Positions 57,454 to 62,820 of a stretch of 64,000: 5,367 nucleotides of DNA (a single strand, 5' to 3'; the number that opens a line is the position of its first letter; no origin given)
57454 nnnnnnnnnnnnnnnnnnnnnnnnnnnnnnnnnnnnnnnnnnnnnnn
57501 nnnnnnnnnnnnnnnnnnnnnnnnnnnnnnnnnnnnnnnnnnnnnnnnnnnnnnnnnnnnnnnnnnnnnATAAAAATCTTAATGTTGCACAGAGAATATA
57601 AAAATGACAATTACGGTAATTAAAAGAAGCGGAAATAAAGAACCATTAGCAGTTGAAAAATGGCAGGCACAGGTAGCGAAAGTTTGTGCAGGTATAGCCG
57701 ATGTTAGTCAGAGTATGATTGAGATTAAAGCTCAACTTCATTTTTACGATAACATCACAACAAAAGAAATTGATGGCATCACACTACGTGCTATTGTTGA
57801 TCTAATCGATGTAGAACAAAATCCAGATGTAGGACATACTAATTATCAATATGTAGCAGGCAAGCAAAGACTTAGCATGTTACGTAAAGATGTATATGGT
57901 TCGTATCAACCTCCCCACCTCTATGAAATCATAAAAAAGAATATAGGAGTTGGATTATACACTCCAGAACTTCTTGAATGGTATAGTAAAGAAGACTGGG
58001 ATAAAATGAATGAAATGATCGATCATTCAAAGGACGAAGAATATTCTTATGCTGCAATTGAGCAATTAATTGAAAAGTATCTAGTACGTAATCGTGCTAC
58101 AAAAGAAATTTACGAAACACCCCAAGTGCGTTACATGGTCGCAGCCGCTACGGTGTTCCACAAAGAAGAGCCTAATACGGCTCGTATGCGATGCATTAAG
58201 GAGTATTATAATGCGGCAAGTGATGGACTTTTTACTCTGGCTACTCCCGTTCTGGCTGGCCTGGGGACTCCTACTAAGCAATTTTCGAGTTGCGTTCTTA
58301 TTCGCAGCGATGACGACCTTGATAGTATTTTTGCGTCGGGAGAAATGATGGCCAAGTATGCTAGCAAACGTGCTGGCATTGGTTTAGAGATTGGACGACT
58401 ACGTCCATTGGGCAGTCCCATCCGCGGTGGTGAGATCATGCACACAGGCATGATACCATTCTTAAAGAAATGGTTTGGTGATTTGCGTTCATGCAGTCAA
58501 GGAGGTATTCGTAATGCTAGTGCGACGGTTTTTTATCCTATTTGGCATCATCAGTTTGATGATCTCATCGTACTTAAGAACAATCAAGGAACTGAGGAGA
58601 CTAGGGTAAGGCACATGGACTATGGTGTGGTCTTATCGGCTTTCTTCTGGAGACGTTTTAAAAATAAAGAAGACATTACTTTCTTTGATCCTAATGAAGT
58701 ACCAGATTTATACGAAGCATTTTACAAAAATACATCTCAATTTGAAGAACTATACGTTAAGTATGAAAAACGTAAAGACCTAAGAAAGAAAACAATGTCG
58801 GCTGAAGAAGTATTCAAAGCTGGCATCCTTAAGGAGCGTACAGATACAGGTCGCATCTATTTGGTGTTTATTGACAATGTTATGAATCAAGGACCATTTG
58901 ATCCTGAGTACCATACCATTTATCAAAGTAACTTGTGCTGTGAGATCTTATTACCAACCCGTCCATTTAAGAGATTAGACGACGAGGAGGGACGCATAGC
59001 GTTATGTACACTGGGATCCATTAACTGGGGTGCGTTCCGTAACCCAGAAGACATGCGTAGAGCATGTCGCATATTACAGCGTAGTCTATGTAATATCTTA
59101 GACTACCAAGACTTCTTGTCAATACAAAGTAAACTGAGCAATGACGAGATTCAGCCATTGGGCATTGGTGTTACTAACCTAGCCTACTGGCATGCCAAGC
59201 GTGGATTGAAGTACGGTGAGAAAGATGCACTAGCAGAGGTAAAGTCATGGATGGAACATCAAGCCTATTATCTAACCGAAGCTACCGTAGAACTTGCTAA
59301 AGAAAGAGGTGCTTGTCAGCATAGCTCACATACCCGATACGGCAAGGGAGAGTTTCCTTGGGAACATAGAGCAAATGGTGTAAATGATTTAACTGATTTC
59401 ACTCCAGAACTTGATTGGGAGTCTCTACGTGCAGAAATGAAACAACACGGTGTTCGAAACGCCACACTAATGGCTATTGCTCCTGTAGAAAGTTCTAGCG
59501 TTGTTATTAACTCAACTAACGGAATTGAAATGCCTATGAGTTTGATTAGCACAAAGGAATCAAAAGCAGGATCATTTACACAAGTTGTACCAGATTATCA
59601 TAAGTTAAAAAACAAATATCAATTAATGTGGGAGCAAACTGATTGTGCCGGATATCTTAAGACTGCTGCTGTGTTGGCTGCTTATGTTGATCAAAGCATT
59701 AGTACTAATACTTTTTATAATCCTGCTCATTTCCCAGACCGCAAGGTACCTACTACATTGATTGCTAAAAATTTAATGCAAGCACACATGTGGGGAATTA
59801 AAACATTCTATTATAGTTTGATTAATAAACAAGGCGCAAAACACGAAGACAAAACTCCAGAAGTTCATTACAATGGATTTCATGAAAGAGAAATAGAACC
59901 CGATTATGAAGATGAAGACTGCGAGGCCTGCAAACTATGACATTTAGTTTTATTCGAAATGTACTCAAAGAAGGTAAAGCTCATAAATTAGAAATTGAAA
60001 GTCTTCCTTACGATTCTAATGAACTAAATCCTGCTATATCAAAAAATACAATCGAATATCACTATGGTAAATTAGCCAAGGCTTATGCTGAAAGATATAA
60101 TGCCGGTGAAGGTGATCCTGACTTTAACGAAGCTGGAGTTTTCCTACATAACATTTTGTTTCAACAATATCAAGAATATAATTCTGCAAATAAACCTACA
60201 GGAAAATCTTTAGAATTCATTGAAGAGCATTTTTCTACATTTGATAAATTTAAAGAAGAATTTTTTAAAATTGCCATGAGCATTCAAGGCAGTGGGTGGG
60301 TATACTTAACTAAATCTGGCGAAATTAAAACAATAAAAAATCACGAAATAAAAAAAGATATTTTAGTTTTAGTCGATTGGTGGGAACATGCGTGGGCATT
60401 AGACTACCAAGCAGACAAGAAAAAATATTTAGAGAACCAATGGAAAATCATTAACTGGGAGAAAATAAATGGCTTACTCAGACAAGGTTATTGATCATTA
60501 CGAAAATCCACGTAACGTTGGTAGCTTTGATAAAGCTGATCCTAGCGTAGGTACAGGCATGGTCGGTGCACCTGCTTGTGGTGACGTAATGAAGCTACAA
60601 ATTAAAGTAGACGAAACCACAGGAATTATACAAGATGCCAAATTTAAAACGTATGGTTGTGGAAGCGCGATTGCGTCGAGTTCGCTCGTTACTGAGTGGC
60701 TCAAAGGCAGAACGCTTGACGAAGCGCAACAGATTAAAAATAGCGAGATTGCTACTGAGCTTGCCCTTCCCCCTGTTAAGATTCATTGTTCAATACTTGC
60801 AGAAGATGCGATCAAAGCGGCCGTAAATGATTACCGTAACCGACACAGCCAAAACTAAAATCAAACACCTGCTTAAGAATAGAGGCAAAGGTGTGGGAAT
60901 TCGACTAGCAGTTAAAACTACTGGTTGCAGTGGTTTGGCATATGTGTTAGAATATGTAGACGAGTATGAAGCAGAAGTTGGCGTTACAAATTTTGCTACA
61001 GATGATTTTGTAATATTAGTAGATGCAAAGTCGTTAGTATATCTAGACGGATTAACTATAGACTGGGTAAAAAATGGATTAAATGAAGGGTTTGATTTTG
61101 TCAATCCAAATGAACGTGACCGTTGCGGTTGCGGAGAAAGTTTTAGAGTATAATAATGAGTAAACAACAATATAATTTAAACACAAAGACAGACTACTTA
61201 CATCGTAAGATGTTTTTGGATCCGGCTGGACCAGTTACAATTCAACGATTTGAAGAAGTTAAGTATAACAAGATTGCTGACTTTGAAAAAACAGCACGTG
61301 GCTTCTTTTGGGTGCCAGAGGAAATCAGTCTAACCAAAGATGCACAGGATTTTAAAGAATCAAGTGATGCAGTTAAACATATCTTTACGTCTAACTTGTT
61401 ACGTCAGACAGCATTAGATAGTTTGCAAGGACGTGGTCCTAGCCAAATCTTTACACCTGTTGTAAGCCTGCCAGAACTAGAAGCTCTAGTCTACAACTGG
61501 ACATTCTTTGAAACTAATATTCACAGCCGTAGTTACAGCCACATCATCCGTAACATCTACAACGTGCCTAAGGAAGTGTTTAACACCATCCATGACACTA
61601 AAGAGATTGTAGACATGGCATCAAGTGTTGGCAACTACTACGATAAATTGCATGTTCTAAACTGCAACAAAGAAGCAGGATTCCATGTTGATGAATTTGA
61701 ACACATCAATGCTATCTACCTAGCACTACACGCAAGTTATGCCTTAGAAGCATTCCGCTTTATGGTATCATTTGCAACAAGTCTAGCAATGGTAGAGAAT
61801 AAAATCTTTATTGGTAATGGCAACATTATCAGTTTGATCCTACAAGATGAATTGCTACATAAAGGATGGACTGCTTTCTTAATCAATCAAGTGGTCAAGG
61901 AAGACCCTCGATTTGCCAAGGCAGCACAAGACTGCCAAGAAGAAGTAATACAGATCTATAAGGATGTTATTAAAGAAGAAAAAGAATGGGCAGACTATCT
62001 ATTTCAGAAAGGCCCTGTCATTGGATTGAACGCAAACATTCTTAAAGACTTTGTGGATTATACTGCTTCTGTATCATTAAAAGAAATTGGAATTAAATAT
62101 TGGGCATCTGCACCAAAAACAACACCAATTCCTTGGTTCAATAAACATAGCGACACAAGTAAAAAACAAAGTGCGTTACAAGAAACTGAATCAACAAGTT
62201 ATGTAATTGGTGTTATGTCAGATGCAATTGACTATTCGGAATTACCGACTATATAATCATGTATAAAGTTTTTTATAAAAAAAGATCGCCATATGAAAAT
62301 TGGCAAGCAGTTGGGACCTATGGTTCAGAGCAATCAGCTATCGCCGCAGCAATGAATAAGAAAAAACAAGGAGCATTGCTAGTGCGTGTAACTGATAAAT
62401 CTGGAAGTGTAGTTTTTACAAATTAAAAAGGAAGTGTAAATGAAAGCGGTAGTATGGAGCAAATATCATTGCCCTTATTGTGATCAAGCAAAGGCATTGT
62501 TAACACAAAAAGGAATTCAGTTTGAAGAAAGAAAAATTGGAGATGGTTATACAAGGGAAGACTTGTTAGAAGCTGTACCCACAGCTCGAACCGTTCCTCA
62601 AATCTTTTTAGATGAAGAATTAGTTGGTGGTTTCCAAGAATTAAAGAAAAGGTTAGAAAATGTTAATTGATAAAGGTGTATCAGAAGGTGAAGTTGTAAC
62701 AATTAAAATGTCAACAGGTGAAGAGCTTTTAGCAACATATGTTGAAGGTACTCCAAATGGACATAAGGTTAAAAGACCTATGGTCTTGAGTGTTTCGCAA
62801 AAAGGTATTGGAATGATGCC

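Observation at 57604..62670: RNR operon with embedded Fe/Mn-SOD-like protein, IscU and IscA, followed by glutaredoxin, a self-contained metallocofactor and redox module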

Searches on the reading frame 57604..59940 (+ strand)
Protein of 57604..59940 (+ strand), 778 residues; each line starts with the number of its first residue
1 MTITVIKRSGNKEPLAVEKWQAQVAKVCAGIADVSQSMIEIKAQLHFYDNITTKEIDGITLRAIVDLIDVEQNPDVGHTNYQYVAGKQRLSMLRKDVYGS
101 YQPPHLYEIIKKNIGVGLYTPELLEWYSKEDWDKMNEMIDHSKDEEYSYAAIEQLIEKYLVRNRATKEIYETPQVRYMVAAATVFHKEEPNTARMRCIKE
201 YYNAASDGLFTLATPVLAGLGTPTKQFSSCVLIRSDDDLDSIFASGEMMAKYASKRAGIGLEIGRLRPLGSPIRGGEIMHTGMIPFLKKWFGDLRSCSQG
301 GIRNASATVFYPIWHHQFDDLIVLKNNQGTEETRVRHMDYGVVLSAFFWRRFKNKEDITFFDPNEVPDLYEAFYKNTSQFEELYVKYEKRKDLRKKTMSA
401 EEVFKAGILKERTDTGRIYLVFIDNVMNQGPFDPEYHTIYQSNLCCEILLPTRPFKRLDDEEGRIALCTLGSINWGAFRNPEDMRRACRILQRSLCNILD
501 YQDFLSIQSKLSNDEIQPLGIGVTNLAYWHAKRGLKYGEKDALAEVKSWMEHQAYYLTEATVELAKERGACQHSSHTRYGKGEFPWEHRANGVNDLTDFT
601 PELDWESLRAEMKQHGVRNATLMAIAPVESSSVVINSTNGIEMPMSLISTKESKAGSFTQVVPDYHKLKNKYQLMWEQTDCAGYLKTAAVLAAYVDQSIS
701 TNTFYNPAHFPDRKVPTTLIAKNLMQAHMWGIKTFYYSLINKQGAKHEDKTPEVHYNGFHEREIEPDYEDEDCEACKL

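Call 3: search_protein_families(library=pfam, proteins=[window:57604-59940:+], max_evalue=0.01)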
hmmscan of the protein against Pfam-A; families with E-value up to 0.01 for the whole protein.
window:57604-59940:+ (778 aa): 3 families
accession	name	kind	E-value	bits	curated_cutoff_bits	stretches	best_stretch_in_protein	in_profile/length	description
PF02867.20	Ribonuc_red_lgC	-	5e-111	372.3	23.9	1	228-737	1-522/523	Ribonucleotide reductase, barrel domain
PF00317.26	Ribonuc_red_lgN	-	4.4e-16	59.1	28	1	146-224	2-76/77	Ribonucleotide reductase, all-alpha domain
PF03477.21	ATP-cone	-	8.5e-05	23.5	25.8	1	3-94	1-86/88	ATP cone domain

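Call 4: search_protein_families(library=ncbifam, proteins=[window:57604-59940:+], max_evalue=0.01)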
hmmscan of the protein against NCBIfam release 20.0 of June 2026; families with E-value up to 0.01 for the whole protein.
window:57604-59940:+ (778 aa): 19 families
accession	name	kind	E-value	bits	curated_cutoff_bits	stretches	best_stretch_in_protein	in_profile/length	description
NF006578.0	PRK09103.1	equivalog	2.2e-250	832.8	813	1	2-773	4-754/761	class 1a ribonucleoside-diphosphate reductase subunit alpha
TIGR02506.1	NrdE_NrdA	equivalog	1.7e-143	479.3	341.05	1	149-738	1-613/616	ribonucleoside-diphosphate reductase subunit alpha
NF006279.0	PRK08447.1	equivalog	7.8e-104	348.7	1082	2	3-454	2-435/789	ribonucleoside-diphosphate reductase subunit alpha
NF006665.0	PRK09209.1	equivalog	1.6e-94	317.7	1057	1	3-738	10-746/761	ribonucleoside-diphosphate reductase subunit alpha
NF005483.0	PRK07088.1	equivalog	6.2e-89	299.1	1214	1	1-737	1-748/764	ribonucleoside-diphosphate reductase subunit alpha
NF005101.0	PRK06539.1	equivalog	4.4e-82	276.4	988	1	1-678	1-674/822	ribonucleoside-diphosphate reductase subunit alpha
NF005544.0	PRK07207.1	equivalog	2.6e-80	270.5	965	1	2-678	148-823/965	ribonucleoside-diphosphate reductase subunit alpha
NF009028.0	PRK12364.1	equivalog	8.4e-69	232.5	1377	1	102-738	191-827/842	ribonucleoside-diphosphate reductase subunit alpha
NF009029.0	PRK12365.1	equivalog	2.3e-62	211.3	1350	1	3-670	236-897/1046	ribonucleoside-diphosphate reductase subunit alpha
TIGR04170.1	RNR_1b_NrdE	exception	1.6e-57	195.3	750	1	117-743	56-683/698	class 1b ribonucleoside-diphosphate reductase subunit alpha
NF006577.0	PRK09102.1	equivalog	3.5e-47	161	620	1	134-576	12-415/604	ribonucleoside-diphosphate reductase subunit alpha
TIGR02504.1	NrdJ_Z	equivalog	2e-44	152.2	399.95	1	153-675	3-506/606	adenosylcobalamin-dependent ribonucleoside-diphosphate reductase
NF006417.0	PRK08665.1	equivalog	2.4e-29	102.1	961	1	144-669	9-470/759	vitamin B12-dependent ribonucleotide reductase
TIGR02510.1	NrdE-prime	equivalog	9.6e-21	73.9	602.25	3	188-346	48-201/560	ribonucleoside-diphosphate reductase subunit alpha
NF006207.0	PRK08332.1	equivalog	1.1e-18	66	2400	1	516-670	1311-1459/1684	vitamin B12-dependent ribonucleotide reductase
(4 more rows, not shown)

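Call 11: search_dna_similar(query=window:57604-59940:+, collection=phages, mode=protein, max_rows=25)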
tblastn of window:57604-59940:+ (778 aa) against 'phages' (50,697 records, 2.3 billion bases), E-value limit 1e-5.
The search stops at 5000 records and this limit was reached: more records match than are counted here, and every count below describes the 5000 best-scoring records only.
Records with a match: at least 5000; places in all: 5058; records where one place covers at least 80% of the query: 4248.
Best place of each record, by identity: <60% 5000.
By first word of the organism name: Escherichia 1138; Vibrio 596; Salmonella 571; Klebsiella 458; Synechococcus 377; Staphylococcus 296; Bacillus 242; Shigella 118; Pseudomonas 107; Acinetobacter 80; and 79 more.
By host as written in the record: - 1015; Escherichia coli 420; Klebsiella pneumoniae 153; Synechococcus 107; Staphylococcus aureus 95; Escherichia coli O157:H7 65; Salmonella enterica 60; Salmonella enterica subsp. enterica serovar Enteritidis PT1 60; and 1022 more.
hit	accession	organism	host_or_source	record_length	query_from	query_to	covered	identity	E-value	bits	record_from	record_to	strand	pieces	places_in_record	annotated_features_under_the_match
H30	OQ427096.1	Xanthomonas phage X1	Xanthomonas campestris pv. campestris ...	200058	3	778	100%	59.1%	0e+0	927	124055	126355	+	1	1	ribonucleotide reductase, alpha subunit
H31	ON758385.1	Xanthomonas phage BUDD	Xanthomonas sp.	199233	5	778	99%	59.0%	0e+0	926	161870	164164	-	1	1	ribonucleotide reductase, alpha subunit | hypothetical protein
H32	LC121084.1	Ralstonia phage RSP15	-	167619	3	778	100%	55.9%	0e+0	884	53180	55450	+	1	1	ribonucleotide-diphosphate reductase subunit alpha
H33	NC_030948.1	Ralstonia phage RSP15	-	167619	3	778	100%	55.9%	0e+0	884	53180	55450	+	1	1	ribonucleotide reductase large subunit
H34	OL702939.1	Stenotrophomonas maltophilia phage vB_SmaM_Ps15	Stenotrophomonas maltophilia AP143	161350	5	778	99%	54.6%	0e+0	865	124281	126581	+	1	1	ribonucleotide reductase A subunit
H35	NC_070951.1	Stenotrophomonas maltophilia phage vB_SmaM_Ps15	Stenotrophomonas maltophilia AP143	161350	5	778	99%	54.6%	0e+0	865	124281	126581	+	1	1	ribonucleotide reductase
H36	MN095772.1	Stenotrophomonas phage Moby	Stenotrophomonas maltophilia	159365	5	778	99%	54.5%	0e+0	867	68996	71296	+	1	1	ribonucleoside diphosphate reductase alpha subunit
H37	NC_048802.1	Stenotrophomonas phage Moby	Stenotrophomonas maltophilia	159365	5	778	99%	54.5%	0e+0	867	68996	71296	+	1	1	ribonucleotide reductase large subunit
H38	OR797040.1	Stenotrophomonas phage vB_SmaM_Bhz51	Stenotrophomonas maltophilia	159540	5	778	99%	54.5%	0e+0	867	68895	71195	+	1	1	putative ribonucleoside-diphosphate reductase 1 subunit alpha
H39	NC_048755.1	Stenotrophomonas phage YB07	Stenotrophomonas maltophilia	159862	5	778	99%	54.5%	0e+0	865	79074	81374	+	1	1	ribonucleotide reductase large subunit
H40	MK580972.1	Stenotrophomonas phage YB07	Stenotrophomonas maltophilia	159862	5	778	99%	54.5%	0e+0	865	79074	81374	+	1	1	ribonucleotide reductase large subunit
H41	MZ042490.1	Stenotrophomonas phage BUCT608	Stenotrophomonas maltophilia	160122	5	778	99%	54.5%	0e+0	865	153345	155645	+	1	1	ribonucleotide reductase of class Ia (aerobic)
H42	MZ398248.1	Stenotrophomonas phage BUCT608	Stenotrophomonas maltophilia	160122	5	778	99%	54.5%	0e+0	865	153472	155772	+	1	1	ribonucleotide reductase of class Ia (aerobic), alpha subunit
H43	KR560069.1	Stenotrophomonas phage IME-SM1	Stenotrophomonas sp.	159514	5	778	99%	54.5%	0e+0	865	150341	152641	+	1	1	nrdA: ribonucleotide reductase of class Ia (aerobic) alpha subunit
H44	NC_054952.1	Stenotrophomonas phage IME-SM1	Stenotrophomonas sp.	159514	5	778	99%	54.5%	0e+0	865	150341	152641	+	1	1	nrdA: ribonucleotide reductase large subunit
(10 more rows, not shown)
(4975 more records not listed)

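Call 14: get_annotated_region(hit=H30, flank=6000)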
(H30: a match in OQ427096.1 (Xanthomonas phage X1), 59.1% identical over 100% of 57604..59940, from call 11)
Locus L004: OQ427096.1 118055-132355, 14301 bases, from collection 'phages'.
description: Xanthomonas phage X1, complete genome.
organism: Xanthomonas phage X1 (NCBI taxid 2511832)
taxonomy: Viruses; Duplodnaviria; Heunggongvirae; Uroviricota; Caudoviricetes
host: Xanthomonas campestris pv. campestris str. 8004; source: cave sediment; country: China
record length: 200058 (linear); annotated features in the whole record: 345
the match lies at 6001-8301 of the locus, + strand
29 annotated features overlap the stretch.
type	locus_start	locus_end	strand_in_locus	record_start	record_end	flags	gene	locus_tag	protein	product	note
CDS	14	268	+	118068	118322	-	-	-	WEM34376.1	hypothetical protein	-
CDS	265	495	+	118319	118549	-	-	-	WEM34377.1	hypothetical protein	-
CDS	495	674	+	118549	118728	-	-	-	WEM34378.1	hypothetical protein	-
CDS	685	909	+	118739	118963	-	-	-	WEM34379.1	hypothetical protein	-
CDS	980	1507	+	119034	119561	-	-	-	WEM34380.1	phosphohydrolase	-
CDS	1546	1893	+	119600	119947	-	-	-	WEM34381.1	hypothetical protein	-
CDS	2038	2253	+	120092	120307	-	-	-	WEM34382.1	hypothetical protein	-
CDS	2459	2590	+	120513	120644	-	-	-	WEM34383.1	hypothetical protein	-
CDS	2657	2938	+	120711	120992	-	-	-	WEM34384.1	hypothetical protein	-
CDS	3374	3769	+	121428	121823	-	-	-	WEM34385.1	hypothetical protein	-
CDS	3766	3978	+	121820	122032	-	-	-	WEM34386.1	hypothetical protein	-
CDS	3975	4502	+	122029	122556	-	-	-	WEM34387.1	hypothetical protein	-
CDS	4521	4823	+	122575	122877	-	-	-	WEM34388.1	hypothetical protein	-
CDS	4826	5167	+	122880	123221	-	-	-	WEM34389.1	hypothetical protein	-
tRNA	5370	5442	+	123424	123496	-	-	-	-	tRNA-Val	-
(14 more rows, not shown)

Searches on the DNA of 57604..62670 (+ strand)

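Call 5: search_dna_similar(query=window:57604-62670:+, collection=phages, mode=near, max_rows=30)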
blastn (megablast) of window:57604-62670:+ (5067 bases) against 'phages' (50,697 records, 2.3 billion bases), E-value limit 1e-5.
No match.
